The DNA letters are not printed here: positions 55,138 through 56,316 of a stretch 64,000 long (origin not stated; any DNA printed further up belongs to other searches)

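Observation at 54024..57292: NAD+ salvage/ADP-ribose-processing operon: NadM-Nudix fusion with an MBL-fold hydrolase and an unassigned 420-aa protein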

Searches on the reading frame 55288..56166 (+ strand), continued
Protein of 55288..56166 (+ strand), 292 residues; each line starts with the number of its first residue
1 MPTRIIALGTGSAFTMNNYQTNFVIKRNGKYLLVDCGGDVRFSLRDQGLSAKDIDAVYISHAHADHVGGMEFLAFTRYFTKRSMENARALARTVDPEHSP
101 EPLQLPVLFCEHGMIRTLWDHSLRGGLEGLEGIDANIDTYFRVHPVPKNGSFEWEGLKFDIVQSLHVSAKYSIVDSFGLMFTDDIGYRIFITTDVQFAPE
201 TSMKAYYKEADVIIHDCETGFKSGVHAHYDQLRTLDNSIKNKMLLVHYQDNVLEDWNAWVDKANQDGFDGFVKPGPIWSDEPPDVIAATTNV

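Call 82: find_homologous_proteins(query=window:55288-56166:+, max_evalue=1e-10)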
Query window:55288-56166:+ (292 aa): 614 proteins with E <= 1e-10 among 905 candidates; the best 120 are listed.
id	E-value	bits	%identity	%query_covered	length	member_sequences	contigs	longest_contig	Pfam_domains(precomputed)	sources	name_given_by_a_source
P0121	9.6e-201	683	100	100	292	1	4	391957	PF12706.14,PF23023.2,PF00753.34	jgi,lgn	jgi:ribonuclease BN (tRNA processing enzyme)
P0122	2.9e-153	528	79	96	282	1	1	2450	PF12706.14,PF23023.2,PF00753.34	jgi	jgi:ribonuclease BN (tRNA processing enzyme)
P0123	2.9e-141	488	72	96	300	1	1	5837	PF12706.14,PF23023.2,PF00753.34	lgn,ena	-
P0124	1.8e-138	479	74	95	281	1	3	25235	PF12706.14,PF23023.2,PF00753.34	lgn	-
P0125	3.1e-138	478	75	95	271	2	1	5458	PF12706.14,PF23023.2,PF00753.34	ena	-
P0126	1.6e-134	466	72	95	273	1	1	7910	PF12706.14,PF23023.2,PF00753.34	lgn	-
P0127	4.7e-134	465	73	96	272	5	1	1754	PF12706.14,PF23023.2,PF00753.34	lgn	-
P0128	1.2e-132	460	76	92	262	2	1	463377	PF12706.14,PF23023.2,PF00753.34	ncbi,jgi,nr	ncbi:MBL fold metallo-hydrolase [Candidatus Pacearchaeota archaeon]|jgi:ribonuclease BN (tRNA proces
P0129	1.2e-131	457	72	95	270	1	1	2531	PF12706.14,PF23023.2,PF00753.34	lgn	-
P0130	1.3e-131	456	72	95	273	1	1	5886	PF12706.14,PF23023.2,PF00753.34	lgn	-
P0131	1.8e-130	453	72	95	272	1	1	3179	PF12706.14,PF23023.2,PF00753.34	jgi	jgi:mRNA degradation ribonuclease J1/J2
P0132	2.4e-130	452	71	96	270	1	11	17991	PF12706.14,PF23023.2,PF00753.34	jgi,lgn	jgi:ribonuclease BN (tRNA processing enzyme)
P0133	2.7e-129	449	69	95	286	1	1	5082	PF12706.14,PF23023.2,PF00753.34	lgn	-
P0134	6.6e-129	448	69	96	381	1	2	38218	PF12706.14,PF23023.2,PF00753.34,PF02912.24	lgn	-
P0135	1.0e-128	447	72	95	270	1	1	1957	PF12706.14,PF23023.2,PF00753.34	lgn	-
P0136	2.4e-128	446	69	95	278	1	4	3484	PF12706.14,PF23023.2,PF00753.34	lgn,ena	-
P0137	1.3e-127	443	71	95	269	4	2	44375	PF12706.14,PF23023.2,PF13483.13,PF00753.34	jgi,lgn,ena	jgi:ribonuclease BN (tRNA processing enzyme)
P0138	2.0e-127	443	68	95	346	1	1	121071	PF12706.14,PF23023.2,PF00753.34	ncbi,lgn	-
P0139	3.0e-127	442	69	95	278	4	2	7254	PF12706.14,PF23023.2,PF00753.34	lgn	-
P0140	3.8e-127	442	72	95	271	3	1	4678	PF12706.14,PF23023.2,PF00753.34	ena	-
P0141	1.7e-126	440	69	96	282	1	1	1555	PF12706.14,PF23023.2,PF00753.34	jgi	-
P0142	6.8e-123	428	67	96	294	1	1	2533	PF12706.14,PF23023.2,PF00753.34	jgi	jgi:ribonuclease BN (tRNA processing enzyme)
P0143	1.4e-121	424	66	95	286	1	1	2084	PF12706.14,PF23023.2,PF00753.34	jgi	jgi:ribonuclease BN (tRNA processing enzyme)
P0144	1.1e-120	421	67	93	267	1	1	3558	PF12706.14,PF23023.2,PF00753.34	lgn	-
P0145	2.2e-120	420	67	95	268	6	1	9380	PF12706.14,PF23023.2,PF00753.34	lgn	-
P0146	2.7e-120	419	61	96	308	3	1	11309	PF12706.14,PF23023.2,PF00753.34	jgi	jgi:hypothetical protein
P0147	6.5e-119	415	66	95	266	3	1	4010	PF12706.14,PF23023.2,PF00753.34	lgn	-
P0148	9.8e-119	414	64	96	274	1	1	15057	PF12706.14,PF23023.2,PF00753.34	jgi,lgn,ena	-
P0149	1.4e-117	410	64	97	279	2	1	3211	PF12706.14,PF23023.2,PF00753.34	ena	-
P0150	1.8e-117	410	65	95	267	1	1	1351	PF12706.14,PF23023.2,PF00753.34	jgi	-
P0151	2.8e-117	409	64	95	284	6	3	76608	PF12706.14,PF23023.2,PF00753.34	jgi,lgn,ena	jgi:ribonuclease BN (tRNA processing enzyme)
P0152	7.0e-117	408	65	95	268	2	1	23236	PF12706.14,PF23023.2,PF13483.13,PF00753.34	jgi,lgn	jgi:ribonuclease BN (tRNA processing enzyme)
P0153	8.0e-117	408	62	95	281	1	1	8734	PF12706.14,PF23023.2,PF00753.34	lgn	-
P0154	1.4e-116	407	67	96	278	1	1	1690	PF12706.14,PF23023.2,PF00753.34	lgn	-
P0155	5.5e-116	405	64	95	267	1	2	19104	PF12706.14,PF23023.2,PF00753.34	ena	-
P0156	2.1e-115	403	64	96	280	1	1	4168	PF12706.14,PF23023.2,PF00753.34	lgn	-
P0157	2.9e-115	403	65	95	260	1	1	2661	PF12706.14,PF23023.2,PF00753.34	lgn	-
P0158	9.9e-115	401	64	95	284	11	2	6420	PF12706.14,PF23023.2,PF00753.34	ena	-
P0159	2.5e-114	400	63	95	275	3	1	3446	PF12706.14,PF23023.2,PF00753.34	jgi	jgi:ribonuclease BN (tRNA processing enzyme)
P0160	7.8e-113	395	64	96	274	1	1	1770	PF12706.14,PF23023.2,PF00753.34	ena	-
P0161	7.7e-112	392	63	95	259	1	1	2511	PF12706.14,PF23023.2,PF00753.34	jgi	jgi:ribonuclease BN (tRNA processing enzyme)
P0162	4.4e-111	389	61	99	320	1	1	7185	PF12706.14,PF23023.2,PF00753.34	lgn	-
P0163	1.8e-110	387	61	94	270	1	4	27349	PF12706.14,PF23023.2,PF00753.34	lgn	-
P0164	1.3e-109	384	63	95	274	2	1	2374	PF12706.14,PF23023.2,PF00753.34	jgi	jgi:ribonuclease BN (tRNA processing enzyme)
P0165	1.3e-108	381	63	94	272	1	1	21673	PF12706.14,PF23023.2,PF00753.34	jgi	jgi:ribonuclease BN (tRNA processing enzyme)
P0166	1.1e-107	378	63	93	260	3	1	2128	PF12706.14,PF23023.2,PF00753.34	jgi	jgi:ribonuclease BN (tRNA processing enzyme)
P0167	2.6e-107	377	57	95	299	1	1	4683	PF12706.14,PF23023.2,PF00753.34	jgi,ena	-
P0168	3.8e-107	376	62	96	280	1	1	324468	PF12706.14,PF23023.2,PF00753.34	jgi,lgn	jgi:ribonuclease BN (tRNA processing enzyme)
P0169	2.8e-106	373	61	95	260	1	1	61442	PF12706.14,PF23023.2,PF00753.34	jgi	jgi:ribonuclease BN (tRNA processing enzyme)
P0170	2.8e-106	373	59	97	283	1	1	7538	PF12706.14,PF23023.2,PF00753.34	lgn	-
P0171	6.0e-106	372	61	92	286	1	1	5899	PF12706.14,PF23023.2,PF00753.34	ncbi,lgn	-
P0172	8.0e-104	365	58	94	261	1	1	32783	PF12706.14,PF23023.2,PF00753.34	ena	-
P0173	8.6e-104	365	60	95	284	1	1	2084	PF12706.14,PF23023.2,PF00753.34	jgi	jgi:ribonuclease BN (tRNA processing enzyme)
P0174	3.4e-103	363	60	95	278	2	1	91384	PF12706.14,PF23023.2,PF00753.34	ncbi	-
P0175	1.7e-102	361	59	95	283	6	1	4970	PF12706.14,PF23023.2,PF00753.34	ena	-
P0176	1.1e-101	358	59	96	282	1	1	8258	PF12706.14,PF23023.2,PF00753.34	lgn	-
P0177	2.5e-101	357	59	93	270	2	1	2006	PF12706.14,PF23023.2,PF00753.34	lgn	-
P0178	1.1e-100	355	60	93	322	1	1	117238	PF12706.14,PF23023.2,PF00753.34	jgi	jgi:ribonuclease BN (tRNA processing enzyme)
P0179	2.1e-100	354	56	91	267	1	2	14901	PF12706.14,PF23023.2,PF00753.34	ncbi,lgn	-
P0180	2.7e-100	354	59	95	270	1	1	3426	PF12706.14,PF23023.2,PF00753.34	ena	-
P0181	1.9e-99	351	71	74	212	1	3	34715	PF12706.14,PF23023.2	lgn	-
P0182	5.3e-99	349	58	94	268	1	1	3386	PF12706.14,PF23023.2,PF00753.34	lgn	-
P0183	5.8e-98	346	56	96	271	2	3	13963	PF12706.14,PF23023.2,PF00753.34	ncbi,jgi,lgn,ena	ncbi:MAG: MBL fold metallo-hydrolase [Clostridia bacterium]|jgi:ribonuclease BN (tRNA processing enz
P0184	6.7e-98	346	58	95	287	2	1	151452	PF12706.14,PF23023.2,PF00753.34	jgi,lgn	jgi:ribonuclease BN (tRNA processing enzyme)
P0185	3.8e-97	343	56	95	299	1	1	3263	PF12706.14,PF23023.2,PF00753.34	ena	-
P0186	6.0e-97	343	55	95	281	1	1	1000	PF12706.14,PF23023.2,PF00753.34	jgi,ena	-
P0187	6.4e-97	343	56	95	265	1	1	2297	PF12706.14,PF23023.2,PF00753.34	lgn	-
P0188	2.3e-96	341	56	94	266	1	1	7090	PF12706.14,PF23023.2,PF00753.34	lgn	-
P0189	2.4e-96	341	54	95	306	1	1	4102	PF12706.14,PF23023.2,PF00753.34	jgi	jgi:ribonuclease BN (tRNA processing enzyme)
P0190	4.2e-96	340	55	94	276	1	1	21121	PF12706.14,PF23023.2,PF00753.34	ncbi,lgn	-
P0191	8.2e-96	339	58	95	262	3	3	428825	PF12706.14,PF23023.2,PF00753.34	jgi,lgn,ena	jgi:ribonuclease BN (tRNA processing enzyme)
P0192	3.7e-95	337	59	95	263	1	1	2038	PF12706.14,PF23023.2,PF00753.34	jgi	jgi:ribonuclease BN (tRNA processing enzyme)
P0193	2.9e-94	334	56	94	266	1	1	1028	PF12706.14,PF23023.2,PF00753.34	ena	-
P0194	2.8e-93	331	58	93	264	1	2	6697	PF12706.14,PF23023.2,PF00753.34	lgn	-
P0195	1.1e-92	329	54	94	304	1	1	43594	PF12706.14,PF23023.2,PF00753.34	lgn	-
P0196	8.4e-92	326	58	90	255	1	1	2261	PF12706.14,PF23023.2,PF00753.34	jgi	jgi:ribonuclease BN (tRNA processing enzyme)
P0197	3.1e-91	324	54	93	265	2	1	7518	PF12706.14,PF23023.2,PF00753.34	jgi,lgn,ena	-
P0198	1.1e-90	322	51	94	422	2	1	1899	PF12706.14,PF23023.2,PF00293.35,PF00753.34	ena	-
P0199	1.7e-89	318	55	94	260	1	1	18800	PF12706.14,PF23023.2,PF00753.34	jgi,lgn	jgi:ribonuclease BN (tRNA processing enzyme)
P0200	2.2e-89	318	54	94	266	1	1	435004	PF12706.14,PF23023.2,PF00753.34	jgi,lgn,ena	-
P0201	2.7e-89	318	50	94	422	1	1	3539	PF12706.14,PF23023.2,PF00293.35,PF00753.34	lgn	-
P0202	3.6e-88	314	54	94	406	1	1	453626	PF12706.14,PF23023.2,PF00753.34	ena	-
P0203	1.1e-87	312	52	93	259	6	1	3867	PF12706.14,PF23023.2,PF00753.34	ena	-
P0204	1.2e-87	312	54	95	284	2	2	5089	PF12706.14,PF23023.2,PF00753.34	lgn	-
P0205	2.0e-87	311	53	94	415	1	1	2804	PF12706.14,PF23023.2,PF00753.34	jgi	jgi:ribonuclease BN (tRNA processing enzyme)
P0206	2.0e-87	311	52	93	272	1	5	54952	PF12706.14,PF23023.2,PF00753.34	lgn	-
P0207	6.3e-87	310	52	94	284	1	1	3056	PF12706.14,PF23023.2,PF00753.34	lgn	-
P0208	8.1e-87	309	53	97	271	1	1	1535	PF12706.14,PF23023.2,PF00753.34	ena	-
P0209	4.3e-86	307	52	95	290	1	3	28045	PF12706.14,PF23023.2,PF00753.34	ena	-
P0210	6.7e-86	306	54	95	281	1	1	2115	PF12706.14,PF23023.2,PF00753.34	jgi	jgi:ribonuclease BN (tRNA processing enzyme)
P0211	6.7e-86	306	50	94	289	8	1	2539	PF12706.14,PF23023.2,PF00753.34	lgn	-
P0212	1.8e-85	305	50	94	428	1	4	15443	PF12706.14,PF23023.2,PF00293.35,PF00753.34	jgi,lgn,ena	-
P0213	6.4e-85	303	51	94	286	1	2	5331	PF12706.14,PF23023.2,PF00753.34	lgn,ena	-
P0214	1.6e-84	302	52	93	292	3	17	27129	PF12706.14,PF23023.2,PF00753.34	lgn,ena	-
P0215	2.7e-84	301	53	92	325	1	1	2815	PF12706.14,PF23023.2,PF00753.34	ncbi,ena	-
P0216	3.7e-84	301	50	94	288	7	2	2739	PF12706.14,PF23023.2,PF00753.34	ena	-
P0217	9.0e-84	299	51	94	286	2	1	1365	PF12706.14,PF23023.2,PF00753.34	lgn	-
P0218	1.0e-83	299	50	94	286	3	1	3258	PF12706.14,PF23023.2,PF00753.34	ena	-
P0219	3.3e-83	298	51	95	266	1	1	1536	PF12706.14,PF23023.2,PF00753.34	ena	-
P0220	3.8e-83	297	51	95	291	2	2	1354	PF12706.14,PF23023.2,PF00753.34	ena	-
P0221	5.0e-83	297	51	93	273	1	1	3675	PF12706.14,PF23023.2,PF00753.34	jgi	jgi:ribonuclease BN (tRNA processing enzyme)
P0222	1.1e-82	296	52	95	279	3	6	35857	PF12706.14,PF23023.2,PF00753.34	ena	-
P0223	1.4e-82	296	58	79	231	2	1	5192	PF12706.14,PF23023.2,PF00753.34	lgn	-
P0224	2.6e-82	295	49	94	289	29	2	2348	PF12706.14,PF23023.2,PF00753.34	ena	-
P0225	6.1e-82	293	49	93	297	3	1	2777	PF12706.14,PF23023.2,PF00753.34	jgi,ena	jgi:ribonuclease BN (tRNA processing enzyme)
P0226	1.1e-81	293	53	93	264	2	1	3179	PF12706.14,PF23023.2,PF00753.34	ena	-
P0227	1.6e-81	292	51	92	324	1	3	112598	PF12706.14,PF23023.2,PF00753.34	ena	-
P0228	1.8e-81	292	47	95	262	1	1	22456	PF12706.14,PF23023.2,PF00753.34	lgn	-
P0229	2.1e-81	292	51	91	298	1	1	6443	PF12706.14,PF23023.2,PF00753.34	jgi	jgi:ribonuclease BN (tRNA processing enzyme)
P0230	4.1e-81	291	51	93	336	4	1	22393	PF12706.14,PF23023.2,PF00753.34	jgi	-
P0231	7.1e-81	290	50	93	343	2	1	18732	PF12706.14,PF23023.2,PF00753.34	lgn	-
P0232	1.0e-80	289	49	95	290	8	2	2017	PF12706.14,PF23023.2,PF00753.34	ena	-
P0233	1.0e-80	289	50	95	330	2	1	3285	PF12706.14,PF23023.2,PF00753.34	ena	-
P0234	1.3e-80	289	50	95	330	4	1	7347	PF12706.14,PF23023.2,PF00753.34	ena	-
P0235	2.7e-80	288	50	94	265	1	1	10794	PF12706.14,PF23023.2,PF00753.34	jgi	jgi:ribonuclease BN (tRNA processing enzyme)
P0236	1.2e-79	286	50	92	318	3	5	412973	PF12706.14,PF23023.2,PF00753.34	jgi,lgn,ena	-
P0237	1.5e-79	286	51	93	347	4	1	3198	PF12706.14,PF23023.2,PF00753.34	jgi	jgi:hypothetical protein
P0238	1.1e-78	283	51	93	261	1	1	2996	PF12706.14,PF23023.2,PF00753.34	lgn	-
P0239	1.3e-78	283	48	93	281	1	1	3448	PF12706.14,PF23023.2,PF00753.34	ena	-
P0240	4.4e-78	281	51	92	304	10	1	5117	PF12706.14,PF23023.2,PF00753.34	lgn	-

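Call 83: find_encoding_contigs(protein=P0121, flank=10000, max_places=3)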
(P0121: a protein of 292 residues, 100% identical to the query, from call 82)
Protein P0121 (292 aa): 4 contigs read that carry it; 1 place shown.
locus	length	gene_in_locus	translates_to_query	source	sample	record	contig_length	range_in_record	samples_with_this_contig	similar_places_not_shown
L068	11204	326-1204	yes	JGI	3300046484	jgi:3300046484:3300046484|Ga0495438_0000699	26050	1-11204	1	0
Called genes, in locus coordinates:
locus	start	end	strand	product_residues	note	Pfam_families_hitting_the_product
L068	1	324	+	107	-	?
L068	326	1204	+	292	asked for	PF23023:Anti-Pycsar_Apyc1, PF00753:Lactamase_B, PF12706:Lactamase_B_2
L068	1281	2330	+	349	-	PF01467:CTP_transf_like (weak), PF00293:NUDIX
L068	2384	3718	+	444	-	-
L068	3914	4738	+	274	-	-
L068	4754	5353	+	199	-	PF20393:Pro_CA_2 (weak)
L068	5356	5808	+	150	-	PF01981:PTH2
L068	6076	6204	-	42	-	-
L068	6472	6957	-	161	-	-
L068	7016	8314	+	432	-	PF13638:PIN_4, PF02562:PhoH, PF13604:AAA_30 (faint)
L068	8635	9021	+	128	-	-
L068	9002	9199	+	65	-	PF09723:Zn_ribbon_8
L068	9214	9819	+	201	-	PF02834:LigT_PEase (faint), PF13563:2_5_RNA_ligase2, PF10469:AKAP7_NLS (weak), PF23474:Acb1 (faint)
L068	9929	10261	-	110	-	-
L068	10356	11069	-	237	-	-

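Call 84: search_protein_families(library=pfam, proteins=[P0198, P0201, P0212, P0134, P0202, P0205, P0138], max_evalue=0.001)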
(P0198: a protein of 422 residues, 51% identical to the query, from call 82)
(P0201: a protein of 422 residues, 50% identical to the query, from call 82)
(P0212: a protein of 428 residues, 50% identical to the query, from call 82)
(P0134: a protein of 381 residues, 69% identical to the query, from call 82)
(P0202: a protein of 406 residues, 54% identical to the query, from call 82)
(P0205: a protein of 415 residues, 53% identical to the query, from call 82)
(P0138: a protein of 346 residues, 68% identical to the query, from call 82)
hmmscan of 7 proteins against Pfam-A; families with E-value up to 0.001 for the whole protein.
P0198 (422 aa): 4 families
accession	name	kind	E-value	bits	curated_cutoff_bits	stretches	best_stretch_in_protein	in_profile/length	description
PF23023.1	Anti-Pycsar_Apyc1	-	6.6e-33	114.6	50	1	133-364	3-225/250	Anti-Pycsar protein Apyc1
PF00293.34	NUDIX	-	1.2e-14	54.8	21.1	1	3-120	4-130/134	NUDIX domain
PF12706.13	Lactamase_B_2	-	8.6e-11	42.2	27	1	160-358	1-198/200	Beta-lactamase superfamily domain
PF00753.33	Lactamase_B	-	1.2e-08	35.6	22.7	1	153-200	9-60/196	Metallo-beta-lactamase superfamily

P0201 (422 aa): 4 families
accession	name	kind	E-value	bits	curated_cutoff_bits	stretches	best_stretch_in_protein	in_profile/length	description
PF23023.1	Anti-Pycsar_Apyc1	-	5.3e-32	111.7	50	1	133-364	3-225/250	Anti-Pycsar protein Apyc1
PF00293.34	NUDIX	-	5.6e-16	59.2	21.1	1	3-117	4-127/134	NUDIX domain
PF00753.33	Lactamase_B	-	1.2e-10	42.1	22.7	1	153-202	9-62/196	Metallo-beta-lactamase superfamily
PF12706.13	Lactamase_B_2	-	3.5e-09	37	27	1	161-359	2-199/200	Beta-lactamase superfamily domain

P0212 (428 aa): 4 families
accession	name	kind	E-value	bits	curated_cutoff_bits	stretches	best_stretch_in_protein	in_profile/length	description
PF23023.1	Anti-Pycsar_Apyc1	-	3.1e-30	105.9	50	1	133-370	3-225/250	Anti-Pycsar protein Apyc1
PF00293.34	NUDIX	-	2.8e-17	63.4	21.1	1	3-121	4-131/134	NUDIX domain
PF12706.13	Lactamase_B_2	-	2.1e-11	44.3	27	1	161-360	2-193/200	Beta-lactamase superfamily domain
PF00753.33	Lactamase_B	-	1.2e-10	42.1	22.7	1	153-202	9-62/196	Metallo-beta-lactamase superfamily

P0134 (381 aa): 6 families
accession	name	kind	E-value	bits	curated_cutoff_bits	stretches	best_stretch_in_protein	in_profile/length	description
PF23023.1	Anti-Pycsar_Apyc1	-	1.1e-30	107.3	50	1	4-253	5-225/250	Anti-Pycsar protein Apyc1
PF02912.23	Phe_tRNA-synt_N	-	1.2e-12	48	22.3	1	320-381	2-63/69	Aminoacyl tRNA synthetase class II, N-terminal domain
PF00753.33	Lactamase_B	-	1.3e-12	48.5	22.7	1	20-73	7-64/196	Metallo-beta-lactamase superfamily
PF12706.13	Lactamase_B_2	-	1.4e-12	48.1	27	1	31-223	3-169/200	Beta-lactamase superfamily domain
PF16661.11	Lactamase_B_6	-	0.00042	20.2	27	0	25-75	3-58/193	Metallo-beta-lactamase superfamily domain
PF13483.12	Lactamase_B_3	-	0.001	19.5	24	0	19-160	7-83/160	Beta-lactamase superfamily domain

P0202 (406 aa): 3 families
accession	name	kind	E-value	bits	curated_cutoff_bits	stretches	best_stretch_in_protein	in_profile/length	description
PF23023.1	Anti-Pycsar_Apyc1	-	1.1e-33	117.2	50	1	2-247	4-234/250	Anti-Pycsar protein Apyc1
PF00753.33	Lactamase_B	-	1e-13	52.1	22.7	1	18-72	6-64/196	Metallo-beta-lactamase superfamily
PF12706.13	Lactamase_B_2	-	1.6e-10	41.4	27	1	29-233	2-200/200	Beta-lactamase superfamily domain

P0205 (415 aa): 3 families
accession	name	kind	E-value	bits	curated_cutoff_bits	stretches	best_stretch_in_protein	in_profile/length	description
PF23023.1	Anti-Pycsar_Apyc1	-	5.1e-28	98.6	50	1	2-241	4-225/250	Anti-Pycsar protein Apyc1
PF00753.33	Lactamase_B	-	2.5e-12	47.6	22.7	1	18-71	6-63/196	Metallo-beta-lactamase superfamily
PF12706.13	Lactamase_B_2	-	3.6e-07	30.4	27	1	29-72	2-51/200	Beta-lactamase superfamily domain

P0138 (346 aa): 3 families
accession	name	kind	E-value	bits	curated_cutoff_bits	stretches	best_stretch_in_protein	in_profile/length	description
PF23023.1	Anti-Pycsar_Apyc1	-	5.1e-26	92.1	50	2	53-134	4-84/250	Anti-Pycsar protein Apyc1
PF12706.13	Lactamase_B_2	-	1.6e-12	47.9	27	1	80-267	2-165/200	Beta-lactamase superfamily domain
PF00753.33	Lactamase_B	-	8.6e-11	42.6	22.7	1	72-133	9-74/196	Metallo-beta-lactamase superfamily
